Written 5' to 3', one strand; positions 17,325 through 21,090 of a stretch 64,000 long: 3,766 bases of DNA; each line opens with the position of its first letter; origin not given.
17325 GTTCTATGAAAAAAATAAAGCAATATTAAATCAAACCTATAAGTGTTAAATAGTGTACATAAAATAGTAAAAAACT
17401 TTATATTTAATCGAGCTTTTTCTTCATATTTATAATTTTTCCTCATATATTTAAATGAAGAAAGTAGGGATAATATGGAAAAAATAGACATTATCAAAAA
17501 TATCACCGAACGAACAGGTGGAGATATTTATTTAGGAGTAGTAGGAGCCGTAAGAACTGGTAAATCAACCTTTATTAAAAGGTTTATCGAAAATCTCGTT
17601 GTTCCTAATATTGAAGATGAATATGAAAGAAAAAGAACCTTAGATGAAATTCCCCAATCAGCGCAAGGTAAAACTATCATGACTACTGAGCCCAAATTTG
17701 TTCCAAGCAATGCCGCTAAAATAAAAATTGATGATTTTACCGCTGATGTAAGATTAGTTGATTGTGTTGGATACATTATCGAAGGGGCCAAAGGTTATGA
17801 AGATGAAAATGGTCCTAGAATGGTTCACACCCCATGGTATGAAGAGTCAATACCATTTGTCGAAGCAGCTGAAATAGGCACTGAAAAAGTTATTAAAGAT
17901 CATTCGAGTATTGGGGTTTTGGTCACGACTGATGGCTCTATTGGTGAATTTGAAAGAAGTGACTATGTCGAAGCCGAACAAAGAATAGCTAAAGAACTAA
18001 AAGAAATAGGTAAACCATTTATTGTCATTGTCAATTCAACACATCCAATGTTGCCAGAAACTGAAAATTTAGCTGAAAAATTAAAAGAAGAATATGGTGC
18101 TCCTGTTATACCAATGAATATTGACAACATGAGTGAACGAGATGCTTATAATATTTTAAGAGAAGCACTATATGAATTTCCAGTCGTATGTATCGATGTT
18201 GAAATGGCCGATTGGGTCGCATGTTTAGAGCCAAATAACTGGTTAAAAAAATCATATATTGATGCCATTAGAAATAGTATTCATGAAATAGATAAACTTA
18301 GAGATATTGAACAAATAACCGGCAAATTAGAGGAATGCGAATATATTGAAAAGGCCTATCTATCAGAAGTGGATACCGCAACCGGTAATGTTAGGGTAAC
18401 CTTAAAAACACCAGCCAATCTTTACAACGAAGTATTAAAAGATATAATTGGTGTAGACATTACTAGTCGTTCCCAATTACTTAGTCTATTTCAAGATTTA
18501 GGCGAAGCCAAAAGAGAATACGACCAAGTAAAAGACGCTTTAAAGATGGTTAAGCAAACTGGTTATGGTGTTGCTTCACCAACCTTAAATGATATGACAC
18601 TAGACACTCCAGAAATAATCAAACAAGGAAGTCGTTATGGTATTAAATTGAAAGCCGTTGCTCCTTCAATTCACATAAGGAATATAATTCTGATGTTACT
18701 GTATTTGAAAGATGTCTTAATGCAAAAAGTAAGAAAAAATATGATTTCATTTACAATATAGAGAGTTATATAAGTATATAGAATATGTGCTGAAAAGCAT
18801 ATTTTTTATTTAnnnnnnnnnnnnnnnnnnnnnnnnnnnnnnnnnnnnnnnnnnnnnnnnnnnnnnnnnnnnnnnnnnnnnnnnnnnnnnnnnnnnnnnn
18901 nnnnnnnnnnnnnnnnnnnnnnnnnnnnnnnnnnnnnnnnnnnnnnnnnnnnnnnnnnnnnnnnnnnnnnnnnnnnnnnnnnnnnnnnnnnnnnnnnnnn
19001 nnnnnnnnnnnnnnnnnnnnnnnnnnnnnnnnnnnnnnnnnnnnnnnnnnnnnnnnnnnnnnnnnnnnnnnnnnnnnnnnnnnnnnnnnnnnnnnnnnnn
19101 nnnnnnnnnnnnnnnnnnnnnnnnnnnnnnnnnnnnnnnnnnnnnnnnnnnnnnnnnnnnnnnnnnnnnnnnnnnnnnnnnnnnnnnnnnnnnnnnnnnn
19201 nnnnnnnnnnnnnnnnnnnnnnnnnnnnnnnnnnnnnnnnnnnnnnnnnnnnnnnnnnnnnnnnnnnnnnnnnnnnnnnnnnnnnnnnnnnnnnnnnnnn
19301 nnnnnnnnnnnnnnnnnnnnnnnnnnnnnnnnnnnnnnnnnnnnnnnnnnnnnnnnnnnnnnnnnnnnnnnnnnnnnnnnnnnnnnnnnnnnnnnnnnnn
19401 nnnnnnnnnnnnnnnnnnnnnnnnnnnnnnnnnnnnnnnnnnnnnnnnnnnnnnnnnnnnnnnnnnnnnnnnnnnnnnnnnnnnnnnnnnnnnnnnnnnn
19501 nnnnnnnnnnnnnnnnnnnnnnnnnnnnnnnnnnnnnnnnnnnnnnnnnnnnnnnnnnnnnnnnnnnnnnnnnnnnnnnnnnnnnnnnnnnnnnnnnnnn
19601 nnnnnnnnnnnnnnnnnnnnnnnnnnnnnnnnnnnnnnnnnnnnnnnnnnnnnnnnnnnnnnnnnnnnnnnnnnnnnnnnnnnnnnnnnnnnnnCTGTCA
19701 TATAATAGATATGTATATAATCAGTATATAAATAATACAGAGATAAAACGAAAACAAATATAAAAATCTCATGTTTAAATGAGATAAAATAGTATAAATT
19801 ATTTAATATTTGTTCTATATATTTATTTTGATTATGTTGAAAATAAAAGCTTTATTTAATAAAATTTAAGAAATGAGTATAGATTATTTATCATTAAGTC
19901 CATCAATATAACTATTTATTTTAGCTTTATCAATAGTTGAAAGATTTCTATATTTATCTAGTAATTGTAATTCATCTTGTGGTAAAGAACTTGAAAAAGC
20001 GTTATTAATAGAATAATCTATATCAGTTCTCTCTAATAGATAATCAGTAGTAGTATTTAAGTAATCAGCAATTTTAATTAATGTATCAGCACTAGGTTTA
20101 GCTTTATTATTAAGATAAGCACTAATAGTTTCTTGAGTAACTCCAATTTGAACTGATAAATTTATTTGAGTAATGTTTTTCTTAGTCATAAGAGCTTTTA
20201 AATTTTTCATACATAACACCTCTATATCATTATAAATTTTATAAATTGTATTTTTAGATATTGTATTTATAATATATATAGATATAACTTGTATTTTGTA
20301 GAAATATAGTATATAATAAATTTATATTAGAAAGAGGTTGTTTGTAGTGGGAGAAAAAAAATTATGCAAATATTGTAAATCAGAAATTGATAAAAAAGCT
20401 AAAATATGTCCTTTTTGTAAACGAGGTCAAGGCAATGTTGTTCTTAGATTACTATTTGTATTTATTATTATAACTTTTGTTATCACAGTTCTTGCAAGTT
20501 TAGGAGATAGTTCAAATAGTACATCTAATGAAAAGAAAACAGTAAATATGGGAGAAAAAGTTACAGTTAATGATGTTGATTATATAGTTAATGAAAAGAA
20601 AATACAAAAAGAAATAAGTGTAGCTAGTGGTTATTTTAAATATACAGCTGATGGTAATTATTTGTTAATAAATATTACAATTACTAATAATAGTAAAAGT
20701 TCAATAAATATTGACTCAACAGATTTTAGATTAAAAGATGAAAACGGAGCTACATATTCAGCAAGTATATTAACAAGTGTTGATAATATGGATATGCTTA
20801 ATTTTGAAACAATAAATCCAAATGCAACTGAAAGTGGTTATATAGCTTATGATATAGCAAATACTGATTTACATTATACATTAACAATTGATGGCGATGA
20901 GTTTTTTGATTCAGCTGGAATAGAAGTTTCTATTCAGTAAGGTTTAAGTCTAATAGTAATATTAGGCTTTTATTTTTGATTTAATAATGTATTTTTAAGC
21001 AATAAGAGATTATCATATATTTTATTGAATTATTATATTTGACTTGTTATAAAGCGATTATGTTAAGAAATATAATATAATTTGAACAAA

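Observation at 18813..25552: Cargo of the spoIVA element: KAP NTPase, zinc-ribbon/DUF4352 membrane protein, XRE repressor, HUH-like protein, a second (small) serine recombinase and a Cys-cluster protein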

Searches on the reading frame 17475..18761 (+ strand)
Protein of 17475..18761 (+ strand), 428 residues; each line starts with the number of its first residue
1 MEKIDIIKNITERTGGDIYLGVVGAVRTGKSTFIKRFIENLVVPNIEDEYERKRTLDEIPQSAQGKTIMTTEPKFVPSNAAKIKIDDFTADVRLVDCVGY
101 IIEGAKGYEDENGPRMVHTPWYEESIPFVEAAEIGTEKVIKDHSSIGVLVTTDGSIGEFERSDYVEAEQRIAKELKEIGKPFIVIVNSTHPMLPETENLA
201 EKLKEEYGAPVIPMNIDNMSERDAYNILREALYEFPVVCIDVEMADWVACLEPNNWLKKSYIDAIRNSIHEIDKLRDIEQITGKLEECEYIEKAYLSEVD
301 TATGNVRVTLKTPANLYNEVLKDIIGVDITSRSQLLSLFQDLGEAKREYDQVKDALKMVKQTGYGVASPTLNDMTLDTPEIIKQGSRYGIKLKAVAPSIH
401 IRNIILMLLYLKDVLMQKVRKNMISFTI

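Call 3: search_protein_families(library=pfam, proteins=[window:17475-18761:+], max_evalue=0.1)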
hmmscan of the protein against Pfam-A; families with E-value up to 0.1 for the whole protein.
window:17475-18761:+ (428 aa): 10 families
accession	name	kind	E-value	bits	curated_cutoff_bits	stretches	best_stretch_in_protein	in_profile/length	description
PF09547.16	SpoIVA_ATPase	-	2.2e-109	364.8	26.6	1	1-236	1-237/237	Stage IV sporulation protein A, ATPase domain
PF20438.3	SpoIVA_middle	-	3.8e-56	190.4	25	1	238-401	2-165/179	Stage IV sporulation protein A, middle domain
PF01926.29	MMR_HSR1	-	0.0006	20.3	21.9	1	21-187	3-112/113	50S ribosome-binding GTPase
PF00009.33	GTP_EFTU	-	0.01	15.9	26.5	0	20-99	6-78/188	Elongation factor Tu GTP binding domain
PF03308.22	MeaB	-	0.015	14.8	23.1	1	5-42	21-58/273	Methylmalonyl Co-A mutase-associated GTPase MeaB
PF01443.25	Viral_helicase1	-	0.034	14.4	21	1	29-90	10-70/228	Viral superfamily 1 RNA helicase core domain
PF01637.24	ATPase_2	-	0.035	14.4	33.2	0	3-42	7-45/225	ATPase domain predominantly from Archaea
PF00350.29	Dynamin_N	-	0.043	14.3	27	0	21-44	2-25/168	Dynamin family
PF13401.12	AAA_22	-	0.047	14.4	27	0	22-42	10-30/130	AAA domain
PF13173.12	AAA_14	-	0.058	13.9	27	0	20-61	5-52/129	AAA domain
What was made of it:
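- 17475..18676 (+): 5' part of spoIVA (codons 1-400 plus 2 nt), ending ...APSIH. SpoIVA_ATPase 2e-109 and SpoIVA_middle 4e-56 (call 3).
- Checked: The N part (17475-18676) matches SpoIVA_ATPase and SpoIVA_middle (call 3).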

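Call 9: search_solved_structures(query=window:17475-18761:+, show_alignments=1)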
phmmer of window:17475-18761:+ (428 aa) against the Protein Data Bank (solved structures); distinct sequences matched with E-value up to 0.001: 0.

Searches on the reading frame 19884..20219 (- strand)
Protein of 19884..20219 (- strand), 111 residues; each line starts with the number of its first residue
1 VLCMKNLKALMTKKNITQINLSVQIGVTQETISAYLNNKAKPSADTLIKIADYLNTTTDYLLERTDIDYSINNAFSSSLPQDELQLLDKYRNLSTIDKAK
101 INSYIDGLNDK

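Call 3: search_protein_families(library=pfam, proteins=[window:19884-20219:-], max_evalue=0.1)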
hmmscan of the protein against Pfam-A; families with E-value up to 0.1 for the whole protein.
window:19884-20219:- (111 aa): 8 families
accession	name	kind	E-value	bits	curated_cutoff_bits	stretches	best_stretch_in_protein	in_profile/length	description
PF01381.28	HTH_3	-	4.3e-15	55.9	23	1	7-61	1-55/55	Helix-turn-helix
PF12844.13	HTH_19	-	1.3e-10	41.5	30.2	1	5-66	2-63/64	Helix-turn-helix domain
PF13443.12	HTH_26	-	2.6e-10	40.9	22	1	6-64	1-60/63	Cro/C1-type HTH DNA-binding domain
PF13560.12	HTH_31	-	0.00034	21.3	27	1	7-59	6-59/64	Helix-turn-helix domain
PF05339.17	DUF739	-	0.012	16.1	27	1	6-56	7-57/69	Protein of unknown function (DUF739)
PF04814.19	HNF-1_N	-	0.016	16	29.7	1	4-39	123-157/175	Hepatocyte nuclear factor 1 (HNF-1), N terminus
PF00899.27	ThiF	-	0.033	13.8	28.1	1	7-68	74-128/238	ThiF family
PF17762.8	HTH_ParB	-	0.065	13.8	22.6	0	6-36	11-41/102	ParB HTH domain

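Call 4: search_protein_families(library=padloc, proteins=[window:19884-20219:-], max_evalue=0.1)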
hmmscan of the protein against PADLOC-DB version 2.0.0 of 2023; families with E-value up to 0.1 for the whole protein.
window:19884-20219:- (111 aa): 21 families
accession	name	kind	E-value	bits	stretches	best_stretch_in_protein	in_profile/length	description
PDLC03944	RmrA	-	4.6e-11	40.4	1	13-81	17-85/384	-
PDLC04142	capH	-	3.9e-10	38.7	1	5-110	9-100/103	capH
PDLC03954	RmrA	-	2e-08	31.6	1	5-72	13-80/380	-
PDLC02926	HTH_VI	-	7.2e-08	30.6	1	5-62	4-61/92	-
PDLC03951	RmrA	-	2.4e-07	28.1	1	6-75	12-80/400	-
PDLC04775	PDC-M69A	-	2.8e-07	29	1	5-68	10-73/113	-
PDLC03947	RmrA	-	7e-07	26.4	1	5-79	14-88/383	-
PDLC03949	RmrA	-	1e-06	25.9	1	7-64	7-64/363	-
PDLC03948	RmrA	-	1.8e-06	25.1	1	7-67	13-73/397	-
PDLC03952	RmrA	-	2.4e-06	24.6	1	11-65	31-85/395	-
PDLC03945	RmrA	-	3.9e-05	21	1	3-67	3-67/394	-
PDLC03946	RmrA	-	9e-05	19.4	1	4-65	4-65/357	-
PDLC03375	MTase_II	-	0.00028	18.4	1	1-105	250-345/348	Type II methyltransferase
PDLC03955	RmrA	-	0.00045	17.5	1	14-65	32-83/371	-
PDLC03956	RmrA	-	0.00057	17.1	1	11-66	18-73/399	-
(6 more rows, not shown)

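Call 5: search_protein_families(library=phrogs, proteins=[window:19884-20219:-], max_evalue=0.01)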
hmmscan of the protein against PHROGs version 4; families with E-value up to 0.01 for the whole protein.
window:19884-20219:- (111 aa): 32 families (the best 25 are shown)
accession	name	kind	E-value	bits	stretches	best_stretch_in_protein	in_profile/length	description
phrog_8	-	transcription regulation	1.4e-21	78.4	1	4-88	78-150/346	transcriptional regulator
phrog_2967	-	transcription regulation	1.4e-13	51.9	1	5-104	13-101/225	transcriptional regulator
phrog_4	-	transcription regulation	2.4e-13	50.8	1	5-87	139-205/400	transcriptional repressor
phrog_3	-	transcription regulation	4.3e-13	50.8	1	3-74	89-158/430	transcriptional repressor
phrog_2439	-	transcription regulation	4e-11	43.4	1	5-69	10-73/367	transcriptional regulator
phrog_34939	-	unknown function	2.7e-08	34.8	1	7-73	14-81/280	-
phrog_1373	-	transcription regulation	1.3e-06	29.5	1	6-62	67-123/166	transcriptional regulator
phrog_7241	-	transcription regulation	2.1e-06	28.8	1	6-62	65-121/122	transcriptional regulator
phrog_1728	-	transcription regulation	3e-06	27.4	1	3-58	4-59/380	transcriptional regulator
phrog_296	-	integration and excision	7.3e-06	25.9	1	3-58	228-284/626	DNA transposition protein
phrog_4583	-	transcription regulation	1.6e-05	25.8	1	4-64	12-72/81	transcriptional repressor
phrog_4779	-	transcription regulation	3.6e-05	25.2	1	5-64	5-62/98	transcriptional regulator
phrog_1994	-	DNA, RNA and nucleotide metabolism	4.1e-05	24.6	1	4-66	1-63/170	DNA binding protein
phrog_4031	-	unknown function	5.7e-05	22.8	1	3-55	519-572/626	-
phrog_2339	-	DNA, RNA and nucleotide metabolism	7.5e-05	23.7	1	4-60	27-84/98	HTH DNA binding protein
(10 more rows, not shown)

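Call 6: search_protein_families(library=ncbifam, proteins=[window:19884-20219:-], max_evalue=0.01)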
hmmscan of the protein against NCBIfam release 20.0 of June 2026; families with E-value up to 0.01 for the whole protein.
window:19884-20219:- (111 aa): 11 families
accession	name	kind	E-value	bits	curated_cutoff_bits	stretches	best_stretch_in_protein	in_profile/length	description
NF041951.1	phage_RstR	subfamily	1.1e-13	51.4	80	1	2-108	2-99/108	RstR family transcriptional repressor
NF010465.0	PRK13890.1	equivalog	5.7e-08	32.9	96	1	4-77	7-80/121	conjugal transfer protein TrbA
NF007271.0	PRK09726.1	equivalog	4.4e-07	29.8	79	1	6-56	16-66/88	type II toxin-antitoxin system antitoxin HipB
NF038310.1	lysogeny_AimR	equivalog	3.7e-06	26.2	70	1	8-57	2-51/365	AimR family lysis-lysogeny pheromone receptor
TIGR02607.1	antidote_HigA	equivalog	3.9e-06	26.6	47.7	1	11-63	16-68/81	HigA family addiction module antitoxin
NF052239.1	antitox_spr1629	equivalog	6.5e-05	22.2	335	1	3-66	3-66/377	spr1629 family repressor/antitoxin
NF003162.0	PRK04140.1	equivalog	7.9e-05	21.8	263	1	5-57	129-181/317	transcriptional regulator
NF047948.1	male_kill_WMK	equivalog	0.00022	20.8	300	1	8-77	168-237/300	WO male-killing family protein Wmk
NF041575.1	antitoxPezA_Strep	equivalog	0.00033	20.7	290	1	5-56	4-55/158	type II toxin-antitoxin system antitoxin PezA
NF007257.0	PRK09706.1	subfamily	0.00033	20.5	101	1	14-99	17-105/135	transcriptional repressor DicA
TIGR03070.1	couple_hipB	subfamily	0.0029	17.5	71.65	1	12-56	12-56/58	type II toxin-antitoxin system Y4mF family antitoxin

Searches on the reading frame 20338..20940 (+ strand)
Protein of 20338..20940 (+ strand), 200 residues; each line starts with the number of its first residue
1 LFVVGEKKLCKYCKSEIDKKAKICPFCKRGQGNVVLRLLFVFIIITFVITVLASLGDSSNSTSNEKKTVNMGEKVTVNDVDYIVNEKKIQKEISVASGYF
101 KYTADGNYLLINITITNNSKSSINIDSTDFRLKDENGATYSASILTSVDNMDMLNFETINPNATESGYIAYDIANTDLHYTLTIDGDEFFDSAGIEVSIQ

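Call 3: search_protein_families(library=pfam, proteins=[window:20338-20940:+], max_evalue=0.1)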
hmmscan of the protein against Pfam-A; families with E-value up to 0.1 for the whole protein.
window:20338-20940:+ (200 aa): 5 families
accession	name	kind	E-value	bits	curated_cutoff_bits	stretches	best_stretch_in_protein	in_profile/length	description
PF11611.13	DUF4352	-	6.2e-22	78.6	25.9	1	70-190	2-117/122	Domain of unknown function (DUF4352)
PF16729.10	DUF5067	-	0.0014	19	27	1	58-177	4-117/126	Domain of unknown function (DUF5067)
PF17032.10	Zn_ribbon_15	-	0.051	14.8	28.9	1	6-28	51-73/73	zinc-ribbon family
PF09167.16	DUF1942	-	0.096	13.3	22.4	0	68-174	3-104/123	Domain of unknown function (DUF1942)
PF10717.14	ODV-E18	-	0.096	13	28.1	1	31-72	23-64/87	Occlusion-derived virus envelope protein ODV-E18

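Call 4: search_protein_families(library=padloc, proteins=[window:20338-20940:+], max_evalue=0.1)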
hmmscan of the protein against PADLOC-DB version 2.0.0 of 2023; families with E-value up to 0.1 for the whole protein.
window:20338-20940:+ (200 aa): 0 families

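Call 5: search_protein_families(library=phrogs, proteins=[window:20338-20940:+], max_evalue=0.01)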
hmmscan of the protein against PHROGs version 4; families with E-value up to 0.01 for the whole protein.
window:20338-20940:+ (200 aa): 4 families
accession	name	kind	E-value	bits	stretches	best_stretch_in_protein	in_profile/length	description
phrog_806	-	unknown function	1.1e-25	91.8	1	39-189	6-174/187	-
phrog_14275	-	unknown function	5.5e-07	30.4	1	10-139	6-136/178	-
phrog_38187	-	unknown function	0.0018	19.4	1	8-63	4-62/144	-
phrog_17241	-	unknown function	0.0068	18.1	0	45-90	36-82/96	-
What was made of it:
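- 20338..20940 (+): Cargo slot 1: Zn-ribbon / single TM / DUF4352 membrane protein. DUF4352 6e-22 (call 3). phrog_806 1e-25 (call 5).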

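Call 6: search_protein_families(library=ncbifam, proteins=[window:20338-20940:+], max_evalue=0.01)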
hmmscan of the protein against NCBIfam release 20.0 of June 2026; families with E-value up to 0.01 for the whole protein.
window:20338-20940:+ (200 aa): 1 family
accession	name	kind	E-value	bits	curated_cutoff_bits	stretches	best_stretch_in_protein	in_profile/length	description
NF041014.1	pilin_ComGG_2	equivalog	0.0023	18.5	40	0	32-119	5-94/101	competence type IV pilus minor pilin ComGG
